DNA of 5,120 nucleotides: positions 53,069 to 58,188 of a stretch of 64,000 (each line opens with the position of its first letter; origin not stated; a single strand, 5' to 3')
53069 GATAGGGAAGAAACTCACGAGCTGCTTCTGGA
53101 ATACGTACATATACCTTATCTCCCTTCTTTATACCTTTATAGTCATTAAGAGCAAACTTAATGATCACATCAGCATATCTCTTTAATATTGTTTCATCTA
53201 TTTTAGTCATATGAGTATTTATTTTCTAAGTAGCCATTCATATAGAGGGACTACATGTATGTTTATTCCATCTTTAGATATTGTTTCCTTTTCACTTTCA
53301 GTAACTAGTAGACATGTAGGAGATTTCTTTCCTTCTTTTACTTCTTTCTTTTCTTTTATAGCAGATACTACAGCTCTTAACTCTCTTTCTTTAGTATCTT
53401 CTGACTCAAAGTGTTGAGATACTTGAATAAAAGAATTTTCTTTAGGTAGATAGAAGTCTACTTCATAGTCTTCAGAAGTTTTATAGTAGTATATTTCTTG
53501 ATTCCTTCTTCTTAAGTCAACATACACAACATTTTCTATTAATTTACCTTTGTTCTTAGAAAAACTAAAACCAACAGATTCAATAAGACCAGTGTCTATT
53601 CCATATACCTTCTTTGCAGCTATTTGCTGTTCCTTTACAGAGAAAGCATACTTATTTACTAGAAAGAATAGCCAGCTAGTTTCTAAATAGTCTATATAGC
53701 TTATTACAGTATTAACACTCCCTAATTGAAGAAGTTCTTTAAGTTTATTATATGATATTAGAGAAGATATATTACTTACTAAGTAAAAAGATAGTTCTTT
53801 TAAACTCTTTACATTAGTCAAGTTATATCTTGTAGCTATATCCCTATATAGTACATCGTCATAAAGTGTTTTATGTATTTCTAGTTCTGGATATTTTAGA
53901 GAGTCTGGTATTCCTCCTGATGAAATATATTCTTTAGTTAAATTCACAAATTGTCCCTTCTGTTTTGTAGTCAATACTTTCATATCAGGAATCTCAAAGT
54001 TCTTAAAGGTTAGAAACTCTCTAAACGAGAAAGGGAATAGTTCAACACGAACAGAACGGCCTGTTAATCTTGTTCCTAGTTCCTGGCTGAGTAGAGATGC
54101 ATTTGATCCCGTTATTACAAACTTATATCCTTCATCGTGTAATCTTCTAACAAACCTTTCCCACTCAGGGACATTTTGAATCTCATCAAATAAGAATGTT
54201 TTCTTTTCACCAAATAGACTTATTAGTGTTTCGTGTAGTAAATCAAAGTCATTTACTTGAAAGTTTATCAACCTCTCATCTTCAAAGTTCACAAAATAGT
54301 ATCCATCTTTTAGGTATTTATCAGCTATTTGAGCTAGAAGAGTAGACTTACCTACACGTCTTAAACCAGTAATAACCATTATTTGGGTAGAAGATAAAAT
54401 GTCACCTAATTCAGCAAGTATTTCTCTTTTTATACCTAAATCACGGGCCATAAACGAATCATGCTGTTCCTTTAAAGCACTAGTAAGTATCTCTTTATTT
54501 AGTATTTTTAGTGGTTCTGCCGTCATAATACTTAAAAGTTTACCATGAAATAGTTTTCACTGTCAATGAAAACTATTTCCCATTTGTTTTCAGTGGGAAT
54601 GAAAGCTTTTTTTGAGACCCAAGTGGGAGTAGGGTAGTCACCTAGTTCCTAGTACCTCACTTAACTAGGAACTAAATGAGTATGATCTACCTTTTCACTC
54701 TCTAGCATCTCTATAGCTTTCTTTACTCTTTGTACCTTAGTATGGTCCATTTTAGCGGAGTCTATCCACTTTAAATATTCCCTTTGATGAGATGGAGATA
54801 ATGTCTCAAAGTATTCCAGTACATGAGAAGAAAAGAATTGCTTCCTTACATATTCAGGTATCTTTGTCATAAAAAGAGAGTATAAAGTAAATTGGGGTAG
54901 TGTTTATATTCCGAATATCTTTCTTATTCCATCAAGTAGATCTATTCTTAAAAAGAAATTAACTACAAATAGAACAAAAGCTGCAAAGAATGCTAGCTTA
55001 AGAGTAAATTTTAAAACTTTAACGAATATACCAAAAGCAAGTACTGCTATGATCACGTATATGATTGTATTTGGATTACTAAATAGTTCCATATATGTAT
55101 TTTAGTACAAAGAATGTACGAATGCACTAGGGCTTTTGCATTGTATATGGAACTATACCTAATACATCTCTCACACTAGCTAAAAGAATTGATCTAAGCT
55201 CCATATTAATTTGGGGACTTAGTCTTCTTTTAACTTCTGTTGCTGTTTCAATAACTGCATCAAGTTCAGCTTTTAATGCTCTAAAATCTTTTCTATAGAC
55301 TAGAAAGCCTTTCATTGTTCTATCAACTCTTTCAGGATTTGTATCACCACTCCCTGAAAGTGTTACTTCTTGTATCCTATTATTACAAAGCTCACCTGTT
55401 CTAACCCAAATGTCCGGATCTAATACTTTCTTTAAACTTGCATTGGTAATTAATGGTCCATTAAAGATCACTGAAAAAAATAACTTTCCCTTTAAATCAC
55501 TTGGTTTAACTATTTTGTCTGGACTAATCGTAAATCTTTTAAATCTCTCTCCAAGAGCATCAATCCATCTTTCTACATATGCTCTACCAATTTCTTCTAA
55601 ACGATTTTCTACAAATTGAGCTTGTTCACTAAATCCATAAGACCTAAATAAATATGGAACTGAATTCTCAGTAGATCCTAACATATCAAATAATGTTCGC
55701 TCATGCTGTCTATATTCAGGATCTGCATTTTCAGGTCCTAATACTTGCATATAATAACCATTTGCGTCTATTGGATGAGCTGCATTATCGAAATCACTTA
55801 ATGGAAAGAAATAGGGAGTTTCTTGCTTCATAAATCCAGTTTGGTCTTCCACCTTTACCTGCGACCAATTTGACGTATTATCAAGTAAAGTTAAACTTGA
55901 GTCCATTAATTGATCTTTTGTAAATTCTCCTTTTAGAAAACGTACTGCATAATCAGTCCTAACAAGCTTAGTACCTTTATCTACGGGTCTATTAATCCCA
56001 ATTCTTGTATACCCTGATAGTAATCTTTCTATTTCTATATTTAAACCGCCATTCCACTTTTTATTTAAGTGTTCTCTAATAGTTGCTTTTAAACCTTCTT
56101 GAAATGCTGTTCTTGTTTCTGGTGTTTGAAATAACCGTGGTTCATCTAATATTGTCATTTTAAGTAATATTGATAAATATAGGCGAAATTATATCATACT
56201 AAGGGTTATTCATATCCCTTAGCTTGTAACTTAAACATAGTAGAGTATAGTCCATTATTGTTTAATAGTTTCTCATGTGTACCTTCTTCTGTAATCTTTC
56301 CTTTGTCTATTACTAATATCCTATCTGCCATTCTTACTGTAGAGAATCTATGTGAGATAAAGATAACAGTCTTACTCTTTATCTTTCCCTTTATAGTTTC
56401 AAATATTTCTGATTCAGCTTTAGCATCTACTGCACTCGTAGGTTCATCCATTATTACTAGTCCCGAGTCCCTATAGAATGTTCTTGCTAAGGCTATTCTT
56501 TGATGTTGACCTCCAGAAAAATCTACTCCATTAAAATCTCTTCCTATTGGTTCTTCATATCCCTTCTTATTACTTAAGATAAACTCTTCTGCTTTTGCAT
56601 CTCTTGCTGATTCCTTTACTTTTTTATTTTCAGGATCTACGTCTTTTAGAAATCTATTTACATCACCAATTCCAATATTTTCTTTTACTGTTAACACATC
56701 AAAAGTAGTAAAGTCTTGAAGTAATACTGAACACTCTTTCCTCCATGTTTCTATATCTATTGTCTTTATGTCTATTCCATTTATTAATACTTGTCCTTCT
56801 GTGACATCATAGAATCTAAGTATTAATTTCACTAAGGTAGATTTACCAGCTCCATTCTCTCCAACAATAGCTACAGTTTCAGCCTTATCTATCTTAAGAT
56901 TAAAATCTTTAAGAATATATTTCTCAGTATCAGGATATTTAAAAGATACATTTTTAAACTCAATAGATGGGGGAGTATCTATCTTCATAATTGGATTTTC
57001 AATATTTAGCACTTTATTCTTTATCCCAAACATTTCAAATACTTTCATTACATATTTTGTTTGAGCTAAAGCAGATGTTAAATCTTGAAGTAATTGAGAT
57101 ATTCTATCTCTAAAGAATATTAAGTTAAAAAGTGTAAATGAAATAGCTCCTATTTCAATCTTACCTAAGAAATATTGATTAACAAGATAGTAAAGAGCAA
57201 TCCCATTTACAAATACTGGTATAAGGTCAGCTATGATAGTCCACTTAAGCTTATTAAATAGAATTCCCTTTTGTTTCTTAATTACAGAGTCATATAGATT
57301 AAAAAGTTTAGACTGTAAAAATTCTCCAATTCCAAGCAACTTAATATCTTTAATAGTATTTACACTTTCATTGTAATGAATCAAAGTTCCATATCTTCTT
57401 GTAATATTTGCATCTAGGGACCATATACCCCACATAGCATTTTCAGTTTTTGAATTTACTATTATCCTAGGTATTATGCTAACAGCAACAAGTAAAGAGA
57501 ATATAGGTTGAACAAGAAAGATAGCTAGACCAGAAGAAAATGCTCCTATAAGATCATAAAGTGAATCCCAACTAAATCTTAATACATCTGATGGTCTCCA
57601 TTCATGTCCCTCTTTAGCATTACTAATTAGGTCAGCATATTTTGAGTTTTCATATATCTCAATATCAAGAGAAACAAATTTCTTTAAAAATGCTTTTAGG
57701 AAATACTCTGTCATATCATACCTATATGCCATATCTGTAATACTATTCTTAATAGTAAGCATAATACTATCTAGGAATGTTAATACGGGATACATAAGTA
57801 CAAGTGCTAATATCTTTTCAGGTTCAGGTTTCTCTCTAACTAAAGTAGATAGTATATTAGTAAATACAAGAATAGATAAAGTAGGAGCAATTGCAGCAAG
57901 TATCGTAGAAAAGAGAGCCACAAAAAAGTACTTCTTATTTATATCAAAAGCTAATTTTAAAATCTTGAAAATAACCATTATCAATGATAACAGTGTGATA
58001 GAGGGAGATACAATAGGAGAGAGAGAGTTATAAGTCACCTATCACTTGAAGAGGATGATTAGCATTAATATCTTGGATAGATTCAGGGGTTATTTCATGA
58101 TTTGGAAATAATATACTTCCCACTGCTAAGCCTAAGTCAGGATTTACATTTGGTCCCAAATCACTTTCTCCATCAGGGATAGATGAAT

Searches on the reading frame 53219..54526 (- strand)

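Call 38: search_protein_families(library=pfam, proteins=[window:53219-54526:-], max_evalue=0.00001)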
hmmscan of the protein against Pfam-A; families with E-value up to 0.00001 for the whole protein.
window:53219-54526:- (435 aa): 2 families
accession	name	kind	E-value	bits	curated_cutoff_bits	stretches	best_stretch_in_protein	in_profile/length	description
PF13173.12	AAA_14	-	4.1e-39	134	27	1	47-172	2-129/129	AAA domain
PF13635.12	DUF4143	-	1.7e-21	77.1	28.1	1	228-365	2-151/160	Domain of unknown function (DUF4143)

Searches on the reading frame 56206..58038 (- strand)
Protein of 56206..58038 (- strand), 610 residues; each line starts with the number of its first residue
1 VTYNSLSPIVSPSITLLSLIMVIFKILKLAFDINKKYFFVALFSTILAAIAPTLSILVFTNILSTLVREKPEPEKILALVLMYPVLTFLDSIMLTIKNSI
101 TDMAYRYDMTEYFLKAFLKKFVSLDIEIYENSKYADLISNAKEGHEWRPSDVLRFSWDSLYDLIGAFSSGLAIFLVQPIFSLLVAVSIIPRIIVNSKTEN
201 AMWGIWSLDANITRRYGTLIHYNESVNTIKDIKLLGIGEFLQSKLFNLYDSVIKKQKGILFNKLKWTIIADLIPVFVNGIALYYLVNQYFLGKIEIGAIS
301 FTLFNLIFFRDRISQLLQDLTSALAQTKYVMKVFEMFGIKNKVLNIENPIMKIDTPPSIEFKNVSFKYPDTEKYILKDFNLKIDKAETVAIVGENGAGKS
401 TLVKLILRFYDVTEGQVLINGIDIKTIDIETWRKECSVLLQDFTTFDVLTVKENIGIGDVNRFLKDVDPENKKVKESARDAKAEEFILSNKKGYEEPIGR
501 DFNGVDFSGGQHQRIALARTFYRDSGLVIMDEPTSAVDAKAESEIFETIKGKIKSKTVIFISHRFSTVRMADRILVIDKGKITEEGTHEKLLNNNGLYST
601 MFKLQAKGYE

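Call 27: search_protein_families(library=pfam, proteins=[window:56206-58038:-], max_evalue=0.00001)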
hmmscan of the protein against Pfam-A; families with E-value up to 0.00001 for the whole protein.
window:56206-58038:- (610 aa): 3 families
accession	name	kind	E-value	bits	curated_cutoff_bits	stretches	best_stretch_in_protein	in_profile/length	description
PF00005.33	ABC_tran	-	1.1e-31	110.6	25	1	376-535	1-137/137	ABC transporter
PF02463.25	SMC_N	-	4.6e-08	33.2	40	0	387-578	25-212/220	RecF/RecN/SMC N terminal domain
PF13304.12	AAA_21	-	8e-08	33.1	27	0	464-563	203-298/304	AAA domain, putative AbiEii toxin, Type IV TA system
